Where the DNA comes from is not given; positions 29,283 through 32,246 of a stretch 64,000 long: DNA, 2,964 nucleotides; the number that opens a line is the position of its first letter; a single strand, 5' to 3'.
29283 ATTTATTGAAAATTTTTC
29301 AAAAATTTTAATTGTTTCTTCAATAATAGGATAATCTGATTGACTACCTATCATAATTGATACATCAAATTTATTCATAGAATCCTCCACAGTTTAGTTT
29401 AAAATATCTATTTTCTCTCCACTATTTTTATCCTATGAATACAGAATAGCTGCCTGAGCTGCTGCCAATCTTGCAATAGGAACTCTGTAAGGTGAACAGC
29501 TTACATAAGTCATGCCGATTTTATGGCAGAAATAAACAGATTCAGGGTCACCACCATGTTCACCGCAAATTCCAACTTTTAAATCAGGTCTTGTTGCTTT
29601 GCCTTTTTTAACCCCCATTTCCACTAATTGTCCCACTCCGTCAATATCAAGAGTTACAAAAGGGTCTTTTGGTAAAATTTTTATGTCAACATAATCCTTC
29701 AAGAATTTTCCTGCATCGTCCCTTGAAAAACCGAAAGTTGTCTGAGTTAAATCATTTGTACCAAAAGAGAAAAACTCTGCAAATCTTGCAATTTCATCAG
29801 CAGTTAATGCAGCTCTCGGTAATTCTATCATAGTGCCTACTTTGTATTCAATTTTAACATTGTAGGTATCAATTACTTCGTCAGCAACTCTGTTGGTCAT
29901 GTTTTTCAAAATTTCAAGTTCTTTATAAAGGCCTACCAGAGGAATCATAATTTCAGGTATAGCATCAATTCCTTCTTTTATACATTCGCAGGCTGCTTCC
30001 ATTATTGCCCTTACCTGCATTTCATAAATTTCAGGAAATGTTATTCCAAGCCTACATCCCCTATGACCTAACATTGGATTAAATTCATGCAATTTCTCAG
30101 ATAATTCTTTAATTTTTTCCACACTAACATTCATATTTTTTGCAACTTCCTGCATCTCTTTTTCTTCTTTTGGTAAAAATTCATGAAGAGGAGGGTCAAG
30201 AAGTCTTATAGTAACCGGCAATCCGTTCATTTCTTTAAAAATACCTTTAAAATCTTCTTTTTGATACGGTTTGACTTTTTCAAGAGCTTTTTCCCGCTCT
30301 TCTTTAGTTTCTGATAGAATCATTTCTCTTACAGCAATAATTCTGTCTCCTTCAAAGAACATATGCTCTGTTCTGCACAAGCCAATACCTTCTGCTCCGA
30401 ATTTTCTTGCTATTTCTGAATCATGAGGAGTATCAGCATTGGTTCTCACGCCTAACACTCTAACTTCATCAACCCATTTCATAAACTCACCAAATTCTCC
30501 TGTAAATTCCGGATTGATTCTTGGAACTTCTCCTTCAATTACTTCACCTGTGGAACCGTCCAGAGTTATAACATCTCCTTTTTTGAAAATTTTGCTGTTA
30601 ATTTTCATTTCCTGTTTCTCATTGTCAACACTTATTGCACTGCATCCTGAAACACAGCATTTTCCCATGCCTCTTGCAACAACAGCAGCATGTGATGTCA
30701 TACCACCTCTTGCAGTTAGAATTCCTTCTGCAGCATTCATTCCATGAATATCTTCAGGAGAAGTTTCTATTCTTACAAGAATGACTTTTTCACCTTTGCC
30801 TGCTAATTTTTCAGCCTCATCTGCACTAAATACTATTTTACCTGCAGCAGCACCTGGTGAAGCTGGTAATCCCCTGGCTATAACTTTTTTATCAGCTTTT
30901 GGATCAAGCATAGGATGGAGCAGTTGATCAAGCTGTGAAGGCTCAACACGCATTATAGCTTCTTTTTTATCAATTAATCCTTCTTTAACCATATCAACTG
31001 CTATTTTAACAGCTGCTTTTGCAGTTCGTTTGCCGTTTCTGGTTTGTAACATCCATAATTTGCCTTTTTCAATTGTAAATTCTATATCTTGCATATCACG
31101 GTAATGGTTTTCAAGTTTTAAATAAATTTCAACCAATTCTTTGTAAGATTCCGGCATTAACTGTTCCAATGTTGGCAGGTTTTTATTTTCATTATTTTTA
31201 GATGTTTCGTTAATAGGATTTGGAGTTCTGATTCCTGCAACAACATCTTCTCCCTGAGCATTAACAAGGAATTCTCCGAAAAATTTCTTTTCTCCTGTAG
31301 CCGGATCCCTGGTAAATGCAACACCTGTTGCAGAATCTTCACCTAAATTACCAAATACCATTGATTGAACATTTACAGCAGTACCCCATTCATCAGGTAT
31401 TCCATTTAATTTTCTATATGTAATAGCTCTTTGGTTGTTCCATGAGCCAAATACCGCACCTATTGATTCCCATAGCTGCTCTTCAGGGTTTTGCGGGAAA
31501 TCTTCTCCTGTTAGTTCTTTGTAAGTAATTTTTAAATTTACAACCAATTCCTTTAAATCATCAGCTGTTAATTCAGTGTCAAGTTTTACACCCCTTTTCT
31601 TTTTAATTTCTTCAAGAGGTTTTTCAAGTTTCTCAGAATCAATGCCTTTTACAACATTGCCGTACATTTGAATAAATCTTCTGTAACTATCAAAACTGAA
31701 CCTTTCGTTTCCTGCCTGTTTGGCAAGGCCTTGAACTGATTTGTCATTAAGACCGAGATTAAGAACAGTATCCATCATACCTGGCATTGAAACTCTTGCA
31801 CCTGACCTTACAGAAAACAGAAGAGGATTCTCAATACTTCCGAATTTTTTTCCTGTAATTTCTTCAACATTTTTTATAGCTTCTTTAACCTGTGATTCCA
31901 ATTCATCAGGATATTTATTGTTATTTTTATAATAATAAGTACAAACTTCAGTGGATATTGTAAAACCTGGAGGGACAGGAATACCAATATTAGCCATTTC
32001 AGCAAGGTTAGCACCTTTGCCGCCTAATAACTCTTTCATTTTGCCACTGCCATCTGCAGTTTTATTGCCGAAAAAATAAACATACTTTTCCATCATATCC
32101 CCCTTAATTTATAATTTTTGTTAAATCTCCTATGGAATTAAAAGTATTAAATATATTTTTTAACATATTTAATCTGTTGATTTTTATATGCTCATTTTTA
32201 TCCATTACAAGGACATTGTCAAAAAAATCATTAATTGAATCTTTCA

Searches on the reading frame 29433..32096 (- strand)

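Call 71: search_protein_families(library=pfam, proteins=[window:29433-32096:-], max_evalue=0.00001)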
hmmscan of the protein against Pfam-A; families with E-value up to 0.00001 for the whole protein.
window:29433-32096:- (887 aa): 3 families
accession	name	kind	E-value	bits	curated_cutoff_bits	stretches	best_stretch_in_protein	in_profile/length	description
PF02896.24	PEP-utilizers_C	-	2.2e-81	273.7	22.8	1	533-882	5-291/293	PEP-utilising enzyme, PEP-binding domain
PF01326.24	PPDK_N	-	2.9e-61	208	27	1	22-372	2-326/328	Pyruvate phosphate dikinase, AMP/ATP-binding domain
PF00391.29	PEP-utilizers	-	3.7e-25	87.8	23.1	1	436-517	3-72/72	PEP-utilising enzyme, mobile domain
